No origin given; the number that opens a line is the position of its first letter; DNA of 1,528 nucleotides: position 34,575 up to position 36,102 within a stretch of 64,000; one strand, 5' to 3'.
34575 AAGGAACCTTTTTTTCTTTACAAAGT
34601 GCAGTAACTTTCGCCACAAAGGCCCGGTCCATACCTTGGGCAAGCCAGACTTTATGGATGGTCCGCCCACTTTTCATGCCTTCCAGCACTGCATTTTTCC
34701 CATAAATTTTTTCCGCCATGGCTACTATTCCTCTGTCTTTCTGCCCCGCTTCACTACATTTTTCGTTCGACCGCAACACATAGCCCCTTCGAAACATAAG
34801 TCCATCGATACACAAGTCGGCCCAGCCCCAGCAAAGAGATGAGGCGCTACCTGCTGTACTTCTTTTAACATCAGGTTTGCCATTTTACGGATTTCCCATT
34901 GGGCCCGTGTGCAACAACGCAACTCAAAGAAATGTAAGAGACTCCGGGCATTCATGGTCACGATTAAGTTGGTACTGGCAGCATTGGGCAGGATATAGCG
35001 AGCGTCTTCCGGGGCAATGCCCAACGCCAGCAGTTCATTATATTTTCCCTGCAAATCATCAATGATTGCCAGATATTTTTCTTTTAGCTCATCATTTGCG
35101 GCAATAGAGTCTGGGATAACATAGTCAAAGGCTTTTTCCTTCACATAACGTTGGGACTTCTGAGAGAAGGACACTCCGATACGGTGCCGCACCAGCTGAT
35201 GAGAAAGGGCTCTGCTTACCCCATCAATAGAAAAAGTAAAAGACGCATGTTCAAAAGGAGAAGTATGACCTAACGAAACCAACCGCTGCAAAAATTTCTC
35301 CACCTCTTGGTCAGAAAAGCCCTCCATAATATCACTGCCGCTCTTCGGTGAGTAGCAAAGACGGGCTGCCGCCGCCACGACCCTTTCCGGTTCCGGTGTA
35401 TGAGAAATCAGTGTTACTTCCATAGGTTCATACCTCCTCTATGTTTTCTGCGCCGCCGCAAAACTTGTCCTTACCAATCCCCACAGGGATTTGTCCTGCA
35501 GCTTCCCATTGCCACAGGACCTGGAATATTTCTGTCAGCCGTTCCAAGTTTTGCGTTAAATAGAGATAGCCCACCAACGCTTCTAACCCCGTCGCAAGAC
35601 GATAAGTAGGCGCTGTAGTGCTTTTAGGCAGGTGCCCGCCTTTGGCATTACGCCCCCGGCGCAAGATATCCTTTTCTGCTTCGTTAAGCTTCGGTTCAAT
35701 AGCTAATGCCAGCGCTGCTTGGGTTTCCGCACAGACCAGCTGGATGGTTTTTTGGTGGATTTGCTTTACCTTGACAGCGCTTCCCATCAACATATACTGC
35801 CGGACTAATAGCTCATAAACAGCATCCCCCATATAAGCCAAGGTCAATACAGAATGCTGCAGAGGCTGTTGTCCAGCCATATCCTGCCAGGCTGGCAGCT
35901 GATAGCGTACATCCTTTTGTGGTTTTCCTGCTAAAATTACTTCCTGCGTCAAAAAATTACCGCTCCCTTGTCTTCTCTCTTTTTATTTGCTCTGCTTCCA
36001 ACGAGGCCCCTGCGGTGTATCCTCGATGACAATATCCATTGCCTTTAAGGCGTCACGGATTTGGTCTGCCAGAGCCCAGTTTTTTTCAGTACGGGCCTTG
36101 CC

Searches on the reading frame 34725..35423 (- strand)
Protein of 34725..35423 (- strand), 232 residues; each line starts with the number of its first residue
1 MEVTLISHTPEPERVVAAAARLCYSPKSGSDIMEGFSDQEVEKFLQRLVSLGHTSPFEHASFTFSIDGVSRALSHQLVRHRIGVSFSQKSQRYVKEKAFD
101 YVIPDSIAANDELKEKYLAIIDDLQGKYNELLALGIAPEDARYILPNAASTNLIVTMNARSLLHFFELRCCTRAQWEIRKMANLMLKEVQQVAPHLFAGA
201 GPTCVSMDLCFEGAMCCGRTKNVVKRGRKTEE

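Call 37: search_protein_families(library=pfam, proteins=[window:34725-35423:-], max_evalue=0.00001)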
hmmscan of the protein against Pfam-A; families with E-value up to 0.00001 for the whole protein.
window:34725-35423:- (232 aa): 1 family
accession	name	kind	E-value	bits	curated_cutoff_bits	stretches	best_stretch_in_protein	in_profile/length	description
PF02511.20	Thy1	-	3.9e-79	265.3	24.8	1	4-195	1-191/191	Thymidylate synthase complementing protein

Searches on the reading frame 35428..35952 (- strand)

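Call 37: search_protein_families(library=pfam, proteins=[window:35428-35952:-], max_evalue=0.00001)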
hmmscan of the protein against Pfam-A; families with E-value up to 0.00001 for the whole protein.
window:35428-35952:- (174 aa): 1 family
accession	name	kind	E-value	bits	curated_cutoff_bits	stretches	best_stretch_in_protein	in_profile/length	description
PF00636.31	Ribonuclease_3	-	2.7e-24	86.3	27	1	37-134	2-101/102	Ribonuclease III domain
